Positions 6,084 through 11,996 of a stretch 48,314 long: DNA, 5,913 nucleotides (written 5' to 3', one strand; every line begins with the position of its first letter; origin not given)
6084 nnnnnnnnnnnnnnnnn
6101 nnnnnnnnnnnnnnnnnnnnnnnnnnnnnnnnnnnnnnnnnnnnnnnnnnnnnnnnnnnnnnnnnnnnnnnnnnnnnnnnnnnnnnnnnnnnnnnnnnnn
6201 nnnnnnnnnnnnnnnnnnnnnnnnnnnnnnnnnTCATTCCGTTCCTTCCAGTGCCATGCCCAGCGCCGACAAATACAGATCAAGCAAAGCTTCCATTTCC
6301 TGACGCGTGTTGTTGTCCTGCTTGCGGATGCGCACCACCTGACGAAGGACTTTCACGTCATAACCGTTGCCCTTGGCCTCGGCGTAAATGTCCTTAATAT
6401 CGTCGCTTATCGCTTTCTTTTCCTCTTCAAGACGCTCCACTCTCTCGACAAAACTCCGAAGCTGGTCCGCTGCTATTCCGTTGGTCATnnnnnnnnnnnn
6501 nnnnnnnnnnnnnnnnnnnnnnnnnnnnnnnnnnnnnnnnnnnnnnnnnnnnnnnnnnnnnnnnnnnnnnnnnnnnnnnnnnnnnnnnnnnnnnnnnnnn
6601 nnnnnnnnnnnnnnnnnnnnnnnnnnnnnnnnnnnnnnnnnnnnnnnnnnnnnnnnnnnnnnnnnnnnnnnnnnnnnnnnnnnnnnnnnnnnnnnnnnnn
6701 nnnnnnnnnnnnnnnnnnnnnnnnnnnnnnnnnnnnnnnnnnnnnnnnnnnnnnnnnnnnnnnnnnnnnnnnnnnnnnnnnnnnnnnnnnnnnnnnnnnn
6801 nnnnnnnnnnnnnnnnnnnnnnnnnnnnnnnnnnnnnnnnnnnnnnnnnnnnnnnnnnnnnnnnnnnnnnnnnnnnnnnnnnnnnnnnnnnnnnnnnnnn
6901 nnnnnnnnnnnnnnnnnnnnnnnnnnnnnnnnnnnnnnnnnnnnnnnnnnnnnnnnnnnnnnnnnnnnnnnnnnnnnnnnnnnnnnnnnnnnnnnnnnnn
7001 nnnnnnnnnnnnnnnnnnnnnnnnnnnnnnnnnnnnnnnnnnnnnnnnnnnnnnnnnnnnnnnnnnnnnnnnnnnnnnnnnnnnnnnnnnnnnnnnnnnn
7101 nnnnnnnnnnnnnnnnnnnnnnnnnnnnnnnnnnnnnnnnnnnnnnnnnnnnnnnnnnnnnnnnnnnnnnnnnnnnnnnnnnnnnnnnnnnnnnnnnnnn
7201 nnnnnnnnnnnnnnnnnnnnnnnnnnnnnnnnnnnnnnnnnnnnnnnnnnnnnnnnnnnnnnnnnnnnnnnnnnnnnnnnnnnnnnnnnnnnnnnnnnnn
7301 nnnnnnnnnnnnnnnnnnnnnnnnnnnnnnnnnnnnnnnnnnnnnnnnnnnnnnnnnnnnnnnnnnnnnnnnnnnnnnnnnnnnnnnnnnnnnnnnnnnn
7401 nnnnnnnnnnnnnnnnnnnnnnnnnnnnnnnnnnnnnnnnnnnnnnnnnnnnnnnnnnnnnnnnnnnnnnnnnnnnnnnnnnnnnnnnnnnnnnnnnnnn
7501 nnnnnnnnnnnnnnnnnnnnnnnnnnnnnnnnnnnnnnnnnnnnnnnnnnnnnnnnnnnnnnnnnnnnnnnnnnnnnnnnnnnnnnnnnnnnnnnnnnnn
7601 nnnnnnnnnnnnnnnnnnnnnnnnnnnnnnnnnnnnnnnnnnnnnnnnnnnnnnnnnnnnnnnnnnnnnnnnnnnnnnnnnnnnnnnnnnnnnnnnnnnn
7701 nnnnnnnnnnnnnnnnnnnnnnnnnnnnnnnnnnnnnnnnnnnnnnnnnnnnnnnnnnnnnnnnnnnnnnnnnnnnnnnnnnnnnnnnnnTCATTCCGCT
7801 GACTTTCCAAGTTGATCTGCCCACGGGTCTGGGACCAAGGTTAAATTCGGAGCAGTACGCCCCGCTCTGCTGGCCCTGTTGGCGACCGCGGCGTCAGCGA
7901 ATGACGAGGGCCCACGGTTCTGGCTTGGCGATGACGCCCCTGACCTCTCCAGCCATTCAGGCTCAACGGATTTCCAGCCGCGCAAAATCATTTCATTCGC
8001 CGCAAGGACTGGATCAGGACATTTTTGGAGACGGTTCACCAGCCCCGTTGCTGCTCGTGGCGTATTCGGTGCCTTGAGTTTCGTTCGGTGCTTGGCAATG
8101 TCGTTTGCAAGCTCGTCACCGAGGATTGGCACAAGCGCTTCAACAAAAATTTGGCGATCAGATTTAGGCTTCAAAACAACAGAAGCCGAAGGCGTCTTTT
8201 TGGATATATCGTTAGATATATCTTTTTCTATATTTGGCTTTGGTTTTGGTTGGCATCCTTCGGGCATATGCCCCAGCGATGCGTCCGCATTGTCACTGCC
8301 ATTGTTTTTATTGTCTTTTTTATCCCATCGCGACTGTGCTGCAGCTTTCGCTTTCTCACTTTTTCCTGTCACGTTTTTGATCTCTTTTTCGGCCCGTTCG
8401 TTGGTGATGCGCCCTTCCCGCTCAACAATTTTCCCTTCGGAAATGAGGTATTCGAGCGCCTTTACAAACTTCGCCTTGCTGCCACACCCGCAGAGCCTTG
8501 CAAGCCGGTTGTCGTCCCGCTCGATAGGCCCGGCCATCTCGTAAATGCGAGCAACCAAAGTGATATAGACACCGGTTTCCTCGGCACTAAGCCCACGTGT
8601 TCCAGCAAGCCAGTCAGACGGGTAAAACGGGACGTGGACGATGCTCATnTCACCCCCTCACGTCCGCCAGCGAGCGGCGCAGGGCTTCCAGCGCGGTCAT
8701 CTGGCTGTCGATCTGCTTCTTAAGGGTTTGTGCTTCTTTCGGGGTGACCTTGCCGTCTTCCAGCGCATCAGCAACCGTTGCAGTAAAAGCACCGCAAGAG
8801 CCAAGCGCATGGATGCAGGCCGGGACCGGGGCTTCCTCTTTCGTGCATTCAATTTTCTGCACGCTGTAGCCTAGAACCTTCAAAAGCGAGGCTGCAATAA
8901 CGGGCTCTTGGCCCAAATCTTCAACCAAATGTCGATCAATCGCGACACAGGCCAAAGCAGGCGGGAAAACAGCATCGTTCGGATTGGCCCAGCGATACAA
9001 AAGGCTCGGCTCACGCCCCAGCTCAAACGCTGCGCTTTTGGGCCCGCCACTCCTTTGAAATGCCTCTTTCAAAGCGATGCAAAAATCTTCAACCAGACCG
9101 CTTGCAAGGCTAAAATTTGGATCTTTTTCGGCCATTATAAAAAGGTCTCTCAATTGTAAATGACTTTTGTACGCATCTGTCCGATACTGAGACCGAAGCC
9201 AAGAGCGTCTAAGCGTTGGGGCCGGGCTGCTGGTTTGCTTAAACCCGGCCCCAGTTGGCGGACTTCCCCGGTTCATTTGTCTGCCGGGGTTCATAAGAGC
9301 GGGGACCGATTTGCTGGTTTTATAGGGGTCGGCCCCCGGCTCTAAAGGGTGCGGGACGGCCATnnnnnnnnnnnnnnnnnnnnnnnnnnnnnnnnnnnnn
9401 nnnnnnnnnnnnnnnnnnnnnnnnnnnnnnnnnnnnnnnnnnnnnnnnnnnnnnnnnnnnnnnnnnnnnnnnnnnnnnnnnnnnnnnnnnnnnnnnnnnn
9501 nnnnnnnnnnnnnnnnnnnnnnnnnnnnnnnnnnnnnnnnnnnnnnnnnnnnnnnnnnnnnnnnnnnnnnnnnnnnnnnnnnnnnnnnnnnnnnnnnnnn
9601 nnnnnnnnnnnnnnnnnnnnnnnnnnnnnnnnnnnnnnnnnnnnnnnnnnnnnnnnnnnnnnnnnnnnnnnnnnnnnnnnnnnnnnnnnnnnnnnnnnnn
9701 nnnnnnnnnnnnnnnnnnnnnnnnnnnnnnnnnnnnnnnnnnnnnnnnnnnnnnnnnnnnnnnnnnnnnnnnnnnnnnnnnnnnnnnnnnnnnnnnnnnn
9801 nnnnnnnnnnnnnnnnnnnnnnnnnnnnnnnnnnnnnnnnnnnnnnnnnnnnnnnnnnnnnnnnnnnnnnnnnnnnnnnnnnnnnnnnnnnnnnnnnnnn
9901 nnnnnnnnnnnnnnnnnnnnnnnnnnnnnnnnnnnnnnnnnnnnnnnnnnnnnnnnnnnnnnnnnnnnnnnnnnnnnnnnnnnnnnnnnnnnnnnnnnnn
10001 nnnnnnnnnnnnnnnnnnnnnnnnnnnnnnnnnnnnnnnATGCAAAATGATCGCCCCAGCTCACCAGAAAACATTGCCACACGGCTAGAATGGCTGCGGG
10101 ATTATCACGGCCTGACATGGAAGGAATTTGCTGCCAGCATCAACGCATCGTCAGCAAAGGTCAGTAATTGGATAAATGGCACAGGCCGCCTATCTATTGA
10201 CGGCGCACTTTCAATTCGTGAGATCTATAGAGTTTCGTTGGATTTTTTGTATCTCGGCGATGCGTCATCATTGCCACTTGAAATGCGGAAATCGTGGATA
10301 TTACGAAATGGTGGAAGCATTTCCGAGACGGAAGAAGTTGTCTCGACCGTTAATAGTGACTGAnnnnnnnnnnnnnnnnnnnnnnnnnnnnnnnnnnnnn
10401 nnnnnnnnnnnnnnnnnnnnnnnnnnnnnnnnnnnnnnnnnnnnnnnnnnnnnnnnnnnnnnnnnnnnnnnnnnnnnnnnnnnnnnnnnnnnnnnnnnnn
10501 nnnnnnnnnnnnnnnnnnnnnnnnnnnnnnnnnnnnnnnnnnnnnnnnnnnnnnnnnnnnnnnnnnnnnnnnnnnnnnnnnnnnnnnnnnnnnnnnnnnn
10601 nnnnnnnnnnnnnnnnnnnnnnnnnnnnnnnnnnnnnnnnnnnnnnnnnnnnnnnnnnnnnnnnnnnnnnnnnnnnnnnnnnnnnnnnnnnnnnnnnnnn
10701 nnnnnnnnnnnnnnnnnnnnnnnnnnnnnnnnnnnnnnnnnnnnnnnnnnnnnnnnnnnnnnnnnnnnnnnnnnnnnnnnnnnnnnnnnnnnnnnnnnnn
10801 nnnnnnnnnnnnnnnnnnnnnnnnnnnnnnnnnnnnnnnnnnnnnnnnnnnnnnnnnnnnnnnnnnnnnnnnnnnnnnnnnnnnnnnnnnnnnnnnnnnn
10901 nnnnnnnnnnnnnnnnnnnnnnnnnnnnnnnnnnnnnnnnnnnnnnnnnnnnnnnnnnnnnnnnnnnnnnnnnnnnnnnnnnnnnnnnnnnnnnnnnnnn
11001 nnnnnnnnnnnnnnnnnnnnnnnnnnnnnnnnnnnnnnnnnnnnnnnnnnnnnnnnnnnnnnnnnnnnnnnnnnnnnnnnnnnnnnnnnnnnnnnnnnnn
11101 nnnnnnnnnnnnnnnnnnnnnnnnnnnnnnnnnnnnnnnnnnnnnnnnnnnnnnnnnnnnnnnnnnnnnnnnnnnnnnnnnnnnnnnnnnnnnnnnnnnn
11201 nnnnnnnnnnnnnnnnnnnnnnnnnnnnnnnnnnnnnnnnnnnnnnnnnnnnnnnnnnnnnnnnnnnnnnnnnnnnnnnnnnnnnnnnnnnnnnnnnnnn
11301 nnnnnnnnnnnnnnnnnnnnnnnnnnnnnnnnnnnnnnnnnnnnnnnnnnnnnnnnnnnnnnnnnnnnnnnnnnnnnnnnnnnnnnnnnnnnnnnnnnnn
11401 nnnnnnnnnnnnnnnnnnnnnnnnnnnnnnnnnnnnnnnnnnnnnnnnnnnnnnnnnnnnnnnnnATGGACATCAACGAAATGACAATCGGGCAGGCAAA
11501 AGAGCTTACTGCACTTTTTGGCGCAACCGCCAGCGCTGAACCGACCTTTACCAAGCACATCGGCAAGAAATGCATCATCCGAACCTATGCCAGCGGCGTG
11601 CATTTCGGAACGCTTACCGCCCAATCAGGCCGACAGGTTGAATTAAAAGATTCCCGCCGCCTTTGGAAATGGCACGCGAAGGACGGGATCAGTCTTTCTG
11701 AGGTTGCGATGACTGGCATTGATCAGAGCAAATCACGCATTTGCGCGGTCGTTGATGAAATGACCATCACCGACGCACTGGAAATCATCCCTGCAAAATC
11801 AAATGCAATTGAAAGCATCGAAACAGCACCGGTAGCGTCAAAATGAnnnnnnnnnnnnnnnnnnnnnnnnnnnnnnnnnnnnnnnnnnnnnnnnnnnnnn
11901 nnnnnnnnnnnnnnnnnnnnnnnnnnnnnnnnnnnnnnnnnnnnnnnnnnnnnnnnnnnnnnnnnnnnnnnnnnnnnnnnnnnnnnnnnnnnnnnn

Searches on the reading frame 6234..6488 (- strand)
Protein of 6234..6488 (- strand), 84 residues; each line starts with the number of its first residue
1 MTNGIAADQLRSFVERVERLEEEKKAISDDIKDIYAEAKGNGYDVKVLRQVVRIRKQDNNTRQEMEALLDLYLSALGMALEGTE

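Call 94: search_protein_families(library=phrogs, proteins=[window:6234-6488:-], max_evalue=0.001)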
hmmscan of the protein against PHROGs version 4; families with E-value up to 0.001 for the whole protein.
window:6234-6488:- (84 aa): 2 families
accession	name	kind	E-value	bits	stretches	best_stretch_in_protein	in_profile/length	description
phrog_4212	-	unknown function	2.9e-35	123.1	1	3-79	276-352/353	-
phrog_639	-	transcription regulation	2e-05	25.8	1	7-67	18-77/95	transcriptional regulator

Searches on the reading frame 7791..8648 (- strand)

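Call 18: search_protein_families(library=pfam, proteins=[window:7791-8648:-], max_evalue=0.01)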
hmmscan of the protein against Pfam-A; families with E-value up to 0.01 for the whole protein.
window:7791-8648:- (285 aa): 1 family
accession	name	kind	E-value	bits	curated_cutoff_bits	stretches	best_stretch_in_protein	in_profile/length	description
PF07120.17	DUF1376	-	1.2e-17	64.5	30.1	1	5-90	2-85/86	Protein of unknown function (DUF1376)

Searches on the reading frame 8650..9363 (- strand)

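Call 18: search_protein_families(library=pfam, proteins=[window:8650-9363:-], max_evalue=0.01)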
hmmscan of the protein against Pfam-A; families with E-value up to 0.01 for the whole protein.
window:8650-9363:- (237 aa): 1 family
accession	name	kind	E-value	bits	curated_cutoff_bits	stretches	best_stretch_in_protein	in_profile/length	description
PF06892.16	Phage_CP76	-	7.5e-09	36.1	26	1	103-232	13-143/146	Phage regulatory protein CII (CP76)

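Call 94: search_protein_families(library=phrogs, proteins=[window:8650-9363:-], max_evalue=0.001)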
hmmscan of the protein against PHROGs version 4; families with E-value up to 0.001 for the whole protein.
window:8650-9363:- (237 aa): 1 family
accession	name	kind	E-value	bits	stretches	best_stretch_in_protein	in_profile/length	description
phrog_101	-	transcription regulation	1.1e-15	58.9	1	83-234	12-160/203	CII-like transcriptional activator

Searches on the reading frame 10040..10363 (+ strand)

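Call 18: search_protein_families(library=pfam, proteins=[window:10040-10363:+], max_evalue=0.01)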
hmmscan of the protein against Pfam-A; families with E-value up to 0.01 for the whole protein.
window:10040-10363:+ (107 aa): 2 families
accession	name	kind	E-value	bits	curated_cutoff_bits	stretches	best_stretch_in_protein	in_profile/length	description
PF01381.28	HTH_3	-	0.00011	22.7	23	1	17-70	2-55/55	Helix-turn-helix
PF13560.12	HTH_31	-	0.0011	19.7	27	1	13-66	3-57/64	Helix-turn-helix domain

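Call 94: search_protein_families(library=phrogs, proteins=[window:10040-10363:+], max_evalue=0.001)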
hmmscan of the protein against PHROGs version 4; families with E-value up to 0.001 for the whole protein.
window:10040-10363:+ (107 aa): 6 families
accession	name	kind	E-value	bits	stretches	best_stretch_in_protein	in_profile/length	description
phrog_2328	-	transcription regulation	1.7e-08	35.3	1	8-76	12-80/128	transcriptional repressor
phrog_2439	-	transcription regulation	5.6e-08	33.1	1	13-77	9-72/367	transcriptional regulator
phrog_8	-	transcription regulation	2.2e-07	31.7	1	11-76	76-141/346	transcriptional regulator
phrog_2967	-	transcription regulation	7.6e-07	29.9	1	10-92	9-78/225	transcriptional regulator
phrog_4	-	transcription regulation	4.9e-06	26.8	1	10-78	135-199/400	transcriptional repressor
phrog_3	-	transcription regulation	8.8e-06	26.7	1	9-77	86-154/430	transcriptional repressor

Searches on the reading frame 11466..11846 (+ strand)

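Call 18: search_protein_families(library=pfam, proteins=[window:11466-11846:+], max_evalue=0.01)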
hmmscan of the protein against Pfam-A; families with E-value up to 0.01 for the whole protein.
window:11466-11846:+ (126 aa): 1 family
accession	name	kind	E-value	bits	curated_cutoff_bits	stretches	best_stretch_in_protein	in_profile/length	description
PF22253.2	DUF6948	-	4e-29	101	27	1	33-118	1-85/85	Domain of unknown function (DUF6948)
